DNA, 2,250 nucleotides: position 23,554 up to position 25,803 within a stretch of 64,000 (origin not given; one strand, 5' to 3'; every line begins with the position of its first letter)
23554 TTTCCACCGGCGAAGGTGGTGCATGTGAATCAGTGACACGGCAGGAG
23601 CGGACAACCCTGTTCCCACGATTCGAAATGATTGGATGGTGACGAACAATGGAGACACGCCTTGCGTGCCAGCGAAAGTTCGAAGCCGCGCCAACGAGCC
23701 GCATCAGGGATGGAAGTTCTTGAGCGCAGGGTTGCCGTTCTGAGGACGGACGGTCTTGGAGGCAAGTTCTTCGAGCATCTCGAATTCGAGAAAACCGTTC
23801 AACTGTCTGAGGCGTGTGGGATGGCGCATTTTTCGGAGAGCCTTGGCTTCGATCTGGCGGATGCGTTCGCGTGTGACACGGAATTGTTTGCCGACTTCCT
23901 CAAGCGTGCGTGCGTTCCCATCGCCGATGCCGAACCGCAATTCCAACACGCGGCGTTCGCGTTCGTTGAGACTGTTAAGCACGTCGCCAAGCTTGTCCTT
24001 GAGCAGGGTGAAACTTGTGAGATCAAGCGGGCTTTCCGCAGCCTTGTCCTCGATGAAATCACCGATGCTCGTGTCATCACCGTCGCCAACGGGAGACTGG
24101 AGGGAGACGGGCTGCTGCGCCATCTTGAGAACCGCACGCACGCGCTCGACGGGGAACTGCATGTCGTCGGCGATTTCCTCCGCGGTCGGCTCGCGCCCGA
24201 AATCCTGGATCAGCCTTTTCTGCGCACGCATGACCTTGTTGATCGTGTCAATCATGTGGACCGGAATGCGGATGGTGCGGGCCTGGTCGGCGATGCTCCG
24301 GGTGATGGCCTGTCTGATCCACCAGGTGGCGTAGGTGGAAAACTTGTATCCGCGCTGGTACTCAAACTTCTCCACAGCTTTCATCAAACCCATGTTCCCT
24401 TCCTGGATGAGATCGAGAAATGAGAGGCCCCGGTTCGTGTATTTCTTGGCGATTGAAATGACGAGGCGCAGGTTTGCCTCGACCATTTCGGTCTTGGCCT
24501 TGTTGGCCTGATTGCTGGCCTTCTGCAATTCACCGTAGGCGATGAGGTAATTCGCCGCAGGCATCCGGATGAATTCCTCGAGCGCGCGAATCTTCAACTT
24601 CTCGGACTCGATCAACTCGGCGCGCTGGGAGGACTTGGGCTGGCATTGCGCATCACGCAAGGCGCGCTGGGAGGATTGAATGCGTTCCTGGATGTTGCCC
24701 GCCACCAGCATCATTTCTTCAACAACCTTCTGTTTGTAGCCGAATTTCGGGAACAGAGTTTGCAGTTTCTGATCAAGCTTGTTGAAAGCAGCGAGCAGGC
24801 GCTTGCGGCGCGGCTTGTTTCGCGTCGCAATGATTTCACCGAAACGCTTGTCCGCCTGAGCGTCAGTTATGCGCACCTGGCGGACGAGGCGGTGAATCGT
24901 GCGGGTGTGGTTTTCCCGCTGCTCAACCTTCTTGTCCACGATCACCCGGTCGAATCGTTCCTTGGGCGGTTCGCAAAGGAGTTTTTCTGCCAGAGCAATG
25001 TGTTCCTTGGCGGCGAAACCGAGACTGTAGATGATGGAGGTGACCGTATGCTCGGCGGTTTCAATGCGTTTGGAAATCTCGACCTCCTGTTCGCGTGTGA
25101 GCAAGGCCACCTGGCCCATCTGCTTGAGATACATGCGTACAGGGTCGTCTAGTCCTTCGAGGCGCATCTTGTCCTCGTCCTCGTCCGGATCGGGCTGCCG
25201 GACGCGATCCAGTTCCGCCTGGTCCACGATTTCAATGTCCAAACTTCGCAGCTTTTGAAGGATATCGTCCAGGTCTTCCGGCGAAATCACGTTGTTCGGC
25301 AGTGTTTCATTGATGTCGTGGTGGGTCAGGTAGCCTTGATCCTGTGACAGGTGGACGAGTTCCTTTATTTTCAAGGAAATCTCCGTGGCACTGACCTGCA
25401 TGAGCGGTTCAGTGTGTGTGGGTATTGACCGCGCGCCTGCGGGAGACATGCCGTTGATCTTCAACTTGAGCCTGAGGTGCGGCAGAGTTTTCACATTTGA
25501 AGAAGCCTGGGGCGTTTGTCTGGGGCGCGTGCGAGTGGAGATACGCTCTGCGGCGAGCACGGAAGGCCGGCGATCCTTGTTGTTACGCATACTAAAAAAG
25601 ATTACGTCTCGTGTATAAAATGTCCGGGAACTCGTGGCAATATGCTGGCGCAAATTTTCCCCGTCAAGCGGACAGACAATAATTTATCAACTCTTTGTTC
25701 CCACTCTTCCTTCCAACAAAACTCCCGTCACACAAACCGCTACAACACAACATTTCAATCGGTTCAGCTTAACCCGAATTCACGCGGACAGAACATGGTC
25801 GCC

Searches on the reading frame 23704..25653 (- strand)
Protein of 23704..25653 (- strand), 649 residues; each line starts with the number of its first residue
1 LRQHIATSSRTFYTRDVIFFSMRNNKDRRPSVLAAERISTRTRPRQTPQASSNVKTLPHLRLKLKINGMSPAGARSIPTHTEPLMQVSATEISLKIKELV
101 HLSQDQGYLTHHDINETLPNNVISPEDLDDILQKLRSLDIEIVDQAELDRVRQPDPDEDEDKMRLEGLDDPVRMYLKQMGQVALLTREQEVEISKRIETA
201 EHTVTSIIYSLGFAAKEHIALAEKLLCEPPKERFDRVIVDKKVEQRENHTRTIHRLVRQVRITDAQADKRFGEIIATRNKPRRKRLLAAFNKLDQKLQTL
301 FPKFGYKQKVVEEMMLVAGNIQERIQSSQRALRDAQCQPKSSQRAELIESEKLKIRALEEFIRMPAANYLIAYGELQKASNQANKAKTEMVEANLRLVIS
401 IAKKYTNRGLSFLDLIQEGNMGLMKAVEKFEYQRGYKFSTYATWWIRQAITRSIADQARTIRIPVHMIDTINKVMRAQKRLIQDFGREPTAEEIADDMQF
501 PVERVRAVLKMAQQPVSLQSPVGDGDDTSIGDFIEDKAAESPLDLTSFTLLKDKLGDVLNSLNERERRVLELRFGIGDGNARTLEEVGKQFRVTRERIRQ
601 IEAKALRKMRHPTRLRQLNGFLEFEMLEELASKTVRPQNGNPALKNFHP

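Call 29: search_protein_families(library=pfam, proteins=[window:23704-25653:-], max_evalue=0.001)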
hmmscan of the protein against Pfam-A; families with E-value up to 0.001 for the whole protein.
window:23704-25653:- (649 aa): 5 families
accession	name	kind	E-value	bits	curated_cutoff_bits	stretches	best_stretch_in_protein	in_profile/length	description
PF04539.22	Sigma70_r3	-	4.3e-27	94.5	25.3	1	470-544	2-76/78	Sigma-70 region 3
PF04542.20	Sigma70_r2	-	4.8e-24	84.4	24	1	390-460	1-71/71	Sigma-70 region 2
PF04545.22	Sigma70_r4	-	1.1e-21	76.5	24.1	1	558-611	1-50/50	Sigma-70, region 4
PF03979.19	Sigma70_r1_1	-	7.6e-15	55.1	22.5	1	95-161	6-77/81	Sigma-70 factor, region 1.1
PF00140.25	Sigma70_r1_2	-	9e-13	48.4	22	1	170-198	1-29/34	Sigma-70 factor, region 1.2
